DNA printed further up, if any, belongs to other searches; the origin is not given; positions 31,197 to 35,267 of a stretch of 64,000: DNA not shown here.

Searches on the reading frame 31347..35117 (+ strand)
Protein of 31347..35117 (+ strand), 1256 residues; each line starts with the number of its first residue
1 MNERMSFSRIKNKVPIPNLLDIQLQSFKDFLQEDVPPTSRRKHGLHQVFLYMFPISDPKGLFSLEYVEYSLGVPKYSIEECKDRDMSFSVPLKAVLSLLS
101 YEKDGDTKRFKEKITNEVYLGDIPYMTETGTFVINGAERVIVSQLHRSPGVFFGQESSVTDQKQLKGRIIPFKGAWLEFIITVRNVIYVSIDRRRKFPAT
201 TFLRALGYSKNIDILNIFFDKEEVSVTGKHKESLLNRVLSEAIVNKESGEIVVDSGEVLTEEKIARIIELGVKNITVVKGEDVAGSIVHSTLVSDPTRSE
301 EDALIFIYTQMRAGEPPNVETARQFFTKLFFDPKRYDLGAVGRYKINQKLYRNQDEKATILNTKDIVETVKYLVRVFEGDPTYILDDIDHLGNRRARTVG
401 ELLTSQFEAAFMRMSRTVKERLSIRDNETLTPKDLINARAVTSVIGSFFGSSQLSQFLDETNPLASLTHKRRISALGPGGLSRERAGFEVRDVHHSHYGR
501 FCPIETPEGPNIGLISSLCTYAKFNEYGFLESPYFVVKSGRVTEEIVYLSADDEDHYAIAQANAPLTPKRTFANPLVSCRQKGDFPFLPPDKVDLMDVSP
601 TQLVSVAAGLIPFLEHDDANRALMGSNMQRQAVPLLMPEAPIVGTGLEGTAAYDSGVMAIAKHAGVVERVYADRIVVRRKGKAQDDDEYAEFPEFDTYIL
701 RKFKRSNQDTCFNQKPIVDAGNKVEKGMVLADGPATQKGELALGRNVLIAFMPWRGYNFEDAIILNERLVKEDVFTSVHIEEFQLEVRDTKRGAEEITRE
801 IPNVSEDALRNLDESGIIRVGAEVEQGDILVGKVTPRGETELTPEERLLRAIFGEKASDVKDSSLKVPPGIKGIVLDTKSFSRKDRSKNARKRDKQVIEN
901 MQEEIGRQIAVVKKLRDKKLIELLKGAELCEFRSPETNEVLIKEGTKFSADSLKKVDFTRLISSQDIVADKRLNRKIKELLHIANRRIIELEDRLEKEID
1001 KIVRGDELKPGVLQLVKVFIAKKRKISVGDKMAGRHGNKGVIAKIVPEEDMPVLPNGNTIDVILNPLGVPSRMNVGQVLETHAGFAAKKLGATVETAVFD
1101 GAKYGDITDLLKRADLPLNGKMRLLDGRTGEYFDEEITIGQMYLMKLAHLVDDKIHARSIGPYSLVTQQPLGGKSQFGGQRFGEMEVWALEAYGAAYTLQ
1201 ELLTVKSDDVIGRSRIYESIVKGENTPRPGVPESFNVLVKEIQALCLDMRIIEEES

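Call 69: search_protein_families(library=pfam, proteins=[window:31347-35117:+], max_evalue=0.00001)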
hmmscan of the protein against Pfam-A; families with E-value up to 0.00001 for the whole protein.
window:31347-35117:+ (1256 aa): 6 families
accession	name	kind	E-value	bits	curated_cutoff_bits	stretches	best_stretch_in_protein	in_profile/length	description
PF00562.33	RNA_pol_Rpb2_6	-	1e-134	449.8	23.4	1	660-1176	1-373/373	RNA polymerase Rpb2, domain 6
PF04565.21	RNA_pol_Rpb2_3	-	3.2e-28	98.1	21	1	456-523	1-67/68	RNA polymerase Rpb2, domain 3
PF04560.25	RNA_pol_Rpb2_7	-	2.7e-27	95.4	32.1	1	1178-1253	1-86/87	RNA polymerase Rpb2, domain 7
PF10385.14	RNA_pol_Rpb2_45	-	2.9e-26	91.7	28.2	1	534-599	1-66/66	RNA polymerase beta subunit external 1 domain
PF04563.20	RNA_pol_Rpb2_1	-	3e-24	86.1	28.2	1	18-443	1-203/203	RNA polymerase beta subunit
PF04561.19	RNA_pol_Rpb2_2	-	2.9e-23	83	21.7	1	299-395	98-188/190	RNA polymerase Rpb2, domain 2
